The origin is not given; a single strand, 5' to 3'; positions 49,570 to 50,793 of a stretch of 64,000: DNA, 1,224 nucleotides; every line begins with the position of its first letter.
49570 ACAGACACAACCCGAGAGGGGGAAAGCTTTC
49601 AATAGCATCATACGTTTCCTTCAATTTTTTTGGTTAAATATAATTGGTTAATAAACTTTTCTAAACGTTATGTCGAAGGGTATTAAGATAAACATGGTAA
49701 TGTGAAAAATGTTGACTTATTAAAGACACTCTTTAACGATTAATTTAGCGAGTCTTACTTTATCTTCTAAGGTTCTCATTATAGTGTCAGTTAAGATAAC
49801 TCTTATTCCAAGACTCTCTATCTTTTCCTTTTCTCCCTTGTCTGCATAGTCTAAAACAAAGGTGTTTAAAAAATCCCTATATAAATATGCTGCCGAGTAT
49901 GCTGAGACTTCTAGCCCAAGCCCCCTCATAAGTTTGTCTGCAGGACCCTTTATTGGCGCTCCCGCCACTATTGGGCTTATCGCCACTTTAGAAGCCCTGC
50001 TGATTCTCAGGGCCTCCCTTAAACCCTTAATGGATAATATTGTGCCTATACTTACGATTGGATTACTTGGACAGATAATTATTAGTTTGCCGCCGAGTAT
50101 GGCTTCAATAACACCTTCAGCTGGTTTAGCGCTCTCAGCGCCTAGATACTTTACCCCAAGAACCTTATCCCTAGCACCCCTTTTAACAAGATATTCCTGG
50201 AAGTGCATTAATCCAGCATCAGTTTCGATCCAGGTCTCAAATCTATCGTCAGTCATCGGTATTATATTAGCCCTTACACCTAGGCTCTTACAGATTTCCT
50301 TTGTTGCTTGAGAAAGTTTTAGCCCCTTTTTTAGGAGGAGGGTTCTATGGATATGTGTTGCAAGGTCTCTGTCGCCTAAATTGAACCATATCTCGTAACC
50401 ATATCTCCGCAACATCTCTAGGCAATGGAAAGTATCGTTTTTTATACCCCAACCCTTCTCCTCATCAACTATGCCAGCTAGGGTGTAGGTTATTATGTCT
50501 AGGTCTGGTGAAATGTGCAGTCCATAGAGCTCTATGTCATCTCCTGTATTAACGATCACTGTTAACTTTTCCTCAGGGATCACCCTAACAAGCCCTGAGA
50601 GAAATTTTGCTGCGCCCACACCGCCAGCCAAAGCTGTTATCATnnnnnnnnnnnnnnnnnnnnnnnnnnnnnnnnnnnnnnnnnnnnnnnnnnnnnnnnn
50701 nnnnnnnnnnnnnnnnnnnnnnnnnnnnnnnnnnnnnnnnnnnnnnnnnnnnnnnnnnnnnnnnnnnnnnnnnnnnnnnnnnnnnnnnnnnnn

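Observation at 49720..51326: cofD translationally coupled (ATGA) to a stand-alone nitroreductase-fold protein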

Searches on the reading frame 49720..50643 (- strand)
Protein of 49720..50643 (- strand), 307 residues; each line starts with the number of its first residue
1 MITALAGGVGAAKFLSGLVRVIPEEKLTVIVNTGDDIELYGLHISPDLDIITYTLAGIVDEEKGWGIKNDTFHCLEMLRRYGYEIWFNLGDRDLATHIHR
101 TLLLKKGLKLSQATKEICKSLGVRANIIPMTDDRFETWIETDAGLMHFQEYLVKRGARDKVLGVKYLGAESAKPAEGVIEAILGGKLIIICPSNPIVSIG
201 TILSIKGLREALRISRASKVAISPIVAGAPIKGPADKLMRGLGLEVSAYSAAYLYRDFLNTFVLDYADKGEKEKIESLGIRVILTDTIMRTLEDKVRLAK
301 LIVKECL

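Call 3: search_protein_families(library=pfam, proteins=[window:49720-50643:-], max_evalue=0.01)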
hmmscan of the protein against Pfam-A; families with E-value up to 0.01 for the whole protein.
window:49720-50643:- (307 aa): 1 family
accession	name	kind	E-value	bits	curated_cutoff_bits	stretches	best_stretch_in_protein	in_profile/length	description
PF01933.23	CofD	-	2.3e-53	181.7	30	1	2-267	1-252/290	2-phospho-L-lactate transferase CofD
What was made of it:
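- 49720..50643 (-): cofD (FO phospho-lactyl/enolpyruvyl transferase), 307 aa. PF01933 at 181.7 bits (call 3).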

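Call 4: search_protein_families(library=ncbifam, proteins=[window:49720-50643:-], max_evalue=0.01)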
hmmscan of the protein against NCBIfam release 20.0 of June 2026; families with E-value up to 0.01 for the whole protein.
window:49720-50643:- (307 aa): 2 families
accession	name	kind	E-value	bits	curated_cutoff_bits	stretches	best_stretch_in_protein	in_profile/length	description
TIGR01819.1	F420_cofD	equivalog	6.2e-104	347.2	257.45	1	2-303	1-300/301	2-phospho-L-lactate transferase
TIGR01826.1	CofD_related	subfamily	9.9e-11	41.6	196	1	109-227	99-215/310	uridine diphosphate-N-acetylglucosamine-binding protein YvcK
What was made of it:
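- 49720..50643 (-): TIGR01819 at 347.2 bits against a cutoff of 257.45 (call 4).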

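Call 47: search_solved_structures(query=window:49720-50643:-, max_evalue=0.00001, show_alignments=0)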
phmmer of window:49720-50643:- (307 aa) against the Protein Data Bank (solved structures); distinct sequences matched with E-value up to 0.00001: 2.
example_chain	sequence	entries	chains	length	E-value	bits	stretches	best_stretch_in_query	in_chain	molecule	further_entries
3c3d_A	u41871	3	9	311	1e-75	257.9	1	5-305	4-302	2-phospho-L-lactate transferase | LPPG:FO 2-phospho-L-lactate transferase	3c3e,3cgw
6uvx_B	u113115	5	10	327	1.9e-60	207.8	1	2-283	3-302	Phosphoenolpyruvate transferase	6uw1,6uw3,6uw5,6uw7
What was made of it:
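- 49720..50643 (-): PDB hits: M. mazei CofD 3c3d at 258 bits and M. smegmatis FbiA 6uvx at 208 bits (call 47).
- On CofD (TIGR01819, LPPG/EPPG:FO transferase): Similarity to 3c3d (258 bits) exceeds that to 6uvx (208 bits), which is phylogenetic only (call 47).
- The window's CofD is closer to M. mazei CofD than to FbiA (call 47), which is expected from phylogeny and is not diagnostic. The window's CofD is closer to M. mazei CofD (258 bits) than to FbiA (208 bits) (call 47).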
